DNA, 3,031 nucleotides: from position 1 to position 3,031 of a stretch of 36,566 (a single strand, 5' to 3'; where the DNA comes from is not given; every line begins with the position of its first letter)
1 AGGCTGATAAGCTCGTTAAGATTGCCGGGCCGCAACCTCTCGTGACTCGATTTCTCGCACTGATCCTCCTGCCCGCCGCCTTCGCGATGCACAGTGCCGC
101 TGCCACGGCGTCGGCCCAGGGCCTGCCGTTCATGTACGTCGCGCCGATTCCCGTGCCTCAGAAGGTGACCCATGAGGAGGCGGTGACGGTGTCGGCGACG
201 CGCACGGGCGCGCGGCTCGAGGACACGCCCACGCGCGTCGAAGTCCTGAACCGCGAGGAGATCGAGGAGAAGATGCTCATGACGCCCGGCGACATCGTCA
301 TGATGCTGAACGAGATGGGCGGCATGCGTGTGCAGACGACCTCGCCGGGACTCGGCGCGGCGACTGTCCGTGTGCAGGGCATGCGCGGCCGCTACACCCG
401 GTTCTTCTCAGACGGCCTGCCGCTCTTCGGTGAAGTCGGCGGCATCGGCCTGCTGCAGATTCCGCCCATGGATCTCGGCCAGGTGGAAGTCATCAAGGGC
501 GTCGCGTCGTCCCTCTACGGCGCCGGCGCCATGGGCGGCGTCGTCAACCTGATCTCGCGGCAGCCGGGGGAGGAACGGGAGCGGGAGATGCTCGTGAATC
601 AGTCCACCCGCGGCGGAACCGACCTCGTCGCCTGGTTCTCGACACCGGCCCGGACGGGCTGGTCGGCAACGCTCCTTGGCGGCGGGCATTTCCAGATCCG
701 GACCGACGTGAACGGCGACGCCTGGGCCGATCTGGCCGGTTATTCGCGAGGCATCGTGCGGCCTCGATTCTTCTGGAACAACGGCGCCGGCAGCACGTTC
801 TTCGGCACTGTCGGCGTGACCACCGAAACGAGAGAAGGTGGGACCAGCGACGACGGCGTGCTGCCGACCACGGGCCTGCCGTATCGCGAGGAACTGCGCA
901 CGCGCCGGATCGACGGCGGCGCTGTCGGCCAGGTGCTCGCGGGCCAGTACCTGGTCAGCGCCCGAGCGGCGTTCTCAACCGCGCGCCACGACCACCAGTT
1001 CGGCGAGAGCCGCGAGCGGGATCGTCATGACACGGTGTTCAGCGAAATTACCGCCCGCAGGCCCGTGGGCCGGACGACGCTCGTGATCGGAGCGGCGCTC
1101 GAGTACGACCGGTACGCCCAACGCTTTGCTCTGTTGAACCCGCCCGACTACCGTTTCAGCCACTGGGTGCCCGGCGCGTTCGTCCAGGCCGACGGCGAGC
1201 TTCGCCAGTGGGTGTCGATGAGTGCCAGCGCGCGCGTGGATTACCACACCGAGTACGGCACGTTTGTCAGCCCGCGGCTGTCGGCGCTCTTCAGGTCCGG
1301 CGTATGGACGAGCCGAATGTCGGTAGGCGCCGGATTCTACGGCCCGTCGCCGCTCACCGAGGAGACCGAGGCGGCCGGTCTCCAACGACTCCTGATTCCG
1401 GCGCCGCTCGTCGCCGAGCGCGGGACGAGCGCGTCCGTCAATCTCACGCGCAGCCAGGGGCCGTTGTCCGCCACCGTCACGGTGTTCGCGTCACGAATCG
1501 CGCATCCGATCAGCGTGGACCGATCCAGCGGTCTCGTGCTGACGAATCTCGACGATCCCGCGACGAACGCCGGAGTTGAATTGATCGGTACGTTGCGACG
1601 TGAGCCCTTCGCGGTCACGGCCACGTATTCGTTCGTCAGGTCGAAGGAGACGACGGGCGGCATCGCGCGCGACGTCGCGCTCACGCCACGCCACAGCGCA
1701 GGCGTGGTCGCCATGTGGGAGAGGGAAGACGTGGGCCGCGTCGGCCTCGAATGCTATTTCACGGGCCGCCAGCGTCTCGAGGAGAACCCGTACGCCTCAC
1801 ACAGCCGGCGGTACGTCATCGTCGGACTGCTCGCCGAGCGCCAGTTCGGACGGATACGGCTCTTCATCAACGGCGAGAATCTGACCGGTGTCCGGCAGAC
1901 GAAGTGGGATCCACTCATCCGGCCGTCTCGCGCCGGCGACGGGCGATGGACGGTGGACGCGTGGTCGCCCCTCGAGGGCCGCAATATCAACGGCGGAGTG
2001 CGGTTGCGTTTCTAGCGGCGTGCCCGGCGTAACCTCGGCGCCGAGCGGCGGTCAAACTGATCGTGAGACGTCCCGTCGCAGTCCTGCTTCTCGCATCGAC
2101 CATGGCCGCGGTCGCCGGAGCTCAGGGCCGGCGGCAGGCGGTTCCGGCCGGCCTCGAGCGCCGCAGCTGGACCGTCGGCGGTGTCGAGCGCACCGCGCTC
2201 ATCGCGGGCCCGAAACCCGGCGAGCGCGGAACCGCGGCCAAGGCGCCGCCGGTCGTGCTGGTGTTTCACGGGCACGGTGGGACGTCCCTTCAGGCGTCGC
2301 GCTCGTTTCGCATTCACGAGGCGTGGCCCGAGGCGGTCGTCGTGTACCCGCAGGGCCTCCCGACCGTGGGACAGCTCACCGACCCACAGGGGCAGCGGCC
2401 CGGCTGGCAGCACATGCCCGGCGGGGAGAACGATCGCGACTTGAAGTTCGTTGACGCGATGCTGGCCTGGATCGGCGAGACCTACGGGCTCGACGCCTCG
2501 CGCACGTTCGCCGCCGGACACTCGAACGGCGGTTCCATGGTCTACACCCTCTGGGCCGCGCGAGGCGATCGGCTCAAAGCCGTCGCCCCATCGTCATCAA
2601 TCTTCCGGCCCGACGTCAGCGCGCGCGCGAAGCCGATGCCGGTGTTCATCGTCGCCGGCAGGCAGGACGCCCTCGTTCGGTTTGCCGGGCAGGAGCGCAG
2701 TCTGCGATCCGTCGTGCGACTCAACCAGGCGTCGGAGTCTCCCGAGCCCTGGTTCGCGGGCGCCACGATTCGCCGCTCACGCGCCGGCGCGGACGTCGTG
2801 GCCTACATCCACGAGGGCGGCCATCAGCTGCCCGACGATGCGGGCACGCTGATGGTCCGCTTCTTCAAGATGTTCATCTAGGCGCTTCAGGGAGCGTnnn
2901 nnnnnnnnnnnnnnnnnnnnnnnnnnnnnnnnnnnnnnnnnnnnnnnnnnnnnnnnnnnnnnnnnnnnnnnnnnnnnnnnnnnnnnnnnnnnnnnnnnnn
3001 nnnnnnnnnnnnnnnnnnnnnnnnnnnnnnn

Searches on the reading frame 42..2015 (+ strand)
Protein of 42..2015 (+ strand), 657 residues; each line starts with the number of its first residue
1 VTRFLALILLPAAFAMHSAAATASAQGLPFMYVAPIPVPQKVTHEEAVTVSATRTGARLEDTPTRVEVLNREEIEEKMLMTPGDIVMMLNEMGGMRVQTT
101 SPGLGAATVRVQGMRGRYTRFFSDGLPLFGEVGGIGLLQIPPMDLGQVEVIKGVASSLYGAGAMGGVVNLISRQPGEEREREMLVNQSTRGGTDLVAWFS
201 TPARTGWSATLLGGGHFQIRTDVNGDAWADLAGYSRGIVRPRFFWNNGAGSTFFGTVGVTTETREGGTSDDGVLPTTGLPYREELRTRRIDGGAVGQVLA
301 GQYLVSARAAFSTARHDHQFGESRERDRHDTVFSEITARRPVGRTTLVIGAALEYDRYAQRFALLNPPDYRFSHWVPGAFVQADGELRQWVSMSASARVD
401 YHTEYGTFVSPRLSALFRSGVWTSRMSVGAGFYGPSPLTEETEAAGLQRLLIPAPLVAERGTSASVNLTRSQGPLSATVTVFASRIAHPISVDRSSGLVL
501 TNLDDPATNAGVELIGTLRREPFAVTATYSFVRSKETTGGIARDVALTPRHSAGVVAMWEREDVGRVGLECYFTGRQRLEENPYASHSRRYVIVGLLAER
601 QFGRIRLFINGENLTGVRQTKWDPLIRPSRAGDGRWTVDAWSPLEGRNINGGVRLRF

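Call 7: search_protein_families(library=pfam, proteins=[window:42-2015:+])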
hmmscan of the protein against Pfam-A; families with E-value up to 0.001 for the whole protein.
window:42-2015:+ (657 aa): 1 family
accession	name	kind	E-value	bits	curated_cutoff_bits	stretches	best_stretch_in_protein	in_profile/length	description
PF07715.20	Plug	-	1.5e-17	64.5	23.9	1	59-167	2-107/107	TonB-dependent Receptor Plug Domain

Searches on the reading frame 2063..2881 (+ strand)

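Call 7: search_protein_families(library=pfam, proteins=[window:2063-2881:+])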
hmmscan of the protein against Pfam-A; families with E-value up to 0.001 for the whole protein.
window:2063-2881:+ (272 aa): 2 families
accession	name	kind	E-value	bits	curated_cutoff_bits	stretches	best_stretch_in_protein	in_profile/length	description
PF00756.26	Esterase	-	0.00063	20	22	1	57-184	19-153/251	Putative esterase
PF00326.27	Peptidase_S9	-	0.00093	19.2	22.6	0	130-181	49-99/213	Prolyl oligopeptidase family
